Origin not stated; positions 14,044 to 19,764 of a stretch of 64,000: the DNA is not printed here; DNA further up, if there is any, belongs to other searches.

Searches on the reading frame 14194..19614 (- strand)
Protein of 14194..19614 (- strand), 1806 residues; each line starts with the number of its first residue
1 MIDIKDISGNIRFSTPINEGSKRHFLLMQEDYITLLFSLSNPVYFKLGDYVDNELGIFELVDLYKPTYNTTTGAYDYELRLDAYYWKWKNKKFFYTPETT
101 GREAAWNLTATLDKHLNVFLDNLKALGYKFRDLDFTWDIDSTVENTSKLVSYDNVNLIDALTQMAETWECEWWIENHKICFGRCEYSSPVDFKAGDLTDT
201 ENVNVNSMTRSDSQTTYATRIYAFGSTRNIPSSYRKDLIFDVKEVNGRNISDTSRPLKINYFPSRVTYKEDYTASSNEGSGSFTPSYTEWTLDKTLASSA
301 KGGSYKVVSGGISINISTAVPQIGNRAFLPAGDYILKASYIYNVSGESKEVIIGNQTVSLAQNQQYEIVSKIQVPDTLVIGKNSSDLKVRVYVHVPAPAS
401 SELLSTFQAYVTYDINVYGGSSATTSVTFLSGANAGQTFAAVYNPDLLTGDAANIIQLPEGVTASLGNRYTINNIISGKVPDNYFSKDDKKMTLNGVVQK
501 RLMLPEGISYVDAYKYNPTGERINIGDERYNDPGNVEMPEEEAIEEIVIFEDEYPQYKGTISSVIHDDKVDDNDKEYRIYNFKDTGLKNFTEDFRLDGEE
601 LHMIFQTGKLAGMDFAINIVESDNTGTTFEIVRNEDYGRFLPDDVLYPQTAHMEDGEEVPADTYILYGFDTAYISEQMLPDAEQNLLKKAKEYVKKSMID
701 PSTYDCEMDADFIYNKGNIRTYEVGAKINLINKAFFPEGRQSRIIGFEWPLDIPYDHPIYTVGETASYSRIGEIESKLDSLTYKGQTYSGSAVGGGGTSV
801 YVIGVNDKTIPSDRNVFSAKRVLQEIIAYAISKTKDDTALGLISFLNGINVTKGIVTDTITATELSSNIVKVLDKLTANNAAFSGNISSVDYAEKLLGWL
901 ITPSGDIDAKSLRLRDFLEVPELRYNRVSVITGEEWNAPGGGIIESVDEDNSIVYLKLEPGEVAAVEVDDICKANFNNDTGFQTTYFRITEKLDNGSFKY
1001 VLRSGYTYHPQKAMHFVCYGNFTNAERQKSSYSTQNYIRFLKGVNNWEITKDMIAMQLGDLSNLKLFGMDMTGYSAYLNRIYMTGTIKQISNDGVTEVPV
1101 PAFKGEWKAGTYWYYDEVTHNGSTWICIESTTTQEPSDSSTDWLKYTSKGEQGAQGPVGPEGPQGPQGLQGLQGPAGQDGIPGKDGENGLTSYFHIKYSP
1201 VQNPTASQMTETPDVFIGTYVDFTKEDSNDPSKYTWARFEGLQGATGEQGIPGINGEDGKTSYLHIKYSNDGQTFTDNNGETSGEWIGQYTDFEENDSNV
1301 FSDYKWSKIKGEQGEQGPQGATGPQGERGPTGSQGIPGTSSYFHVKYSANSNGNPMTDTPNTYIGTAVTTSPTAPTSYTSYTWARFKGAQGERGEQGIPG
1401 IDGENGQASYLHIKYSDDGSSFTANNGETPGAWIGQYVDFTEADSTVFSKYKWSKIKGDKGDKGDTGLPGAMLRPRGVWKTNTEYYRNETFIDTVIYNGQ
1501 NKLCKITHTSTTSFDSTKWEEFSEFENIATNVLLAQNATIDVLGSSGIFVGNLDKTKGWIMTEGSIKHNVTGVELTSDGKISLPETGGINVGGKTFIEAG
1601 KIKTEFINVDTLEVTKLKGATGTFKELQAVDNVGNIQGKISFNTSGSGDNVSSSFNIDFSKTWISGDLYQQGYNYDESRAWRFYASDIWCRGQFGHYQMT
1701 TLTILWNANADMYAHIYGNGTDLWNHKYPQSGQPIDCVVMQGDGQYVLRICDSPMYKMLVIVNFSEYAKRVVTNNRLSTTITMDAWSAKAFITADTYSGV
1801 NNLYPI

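Call 30: search_protein_families(library=pfam, proteins=[window:14194-19614:-], max_evalue=0.001)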
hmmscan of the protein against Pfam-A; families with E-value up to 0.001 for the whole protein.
window:14194-19614:- (1806 aa): 2 families
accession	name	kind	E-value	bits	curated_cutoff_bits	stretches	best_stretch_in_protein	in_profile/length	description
PF01391.23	Collagen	-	4.8e-15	55.5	27.2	1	1149-1189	15-55/60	Collagen triple helix repeat (20 copies)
PF06605.17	Prophage_tail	-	7.7e-05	22.9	31.3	1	112-293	20-122/250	Prophage endopeptidase tail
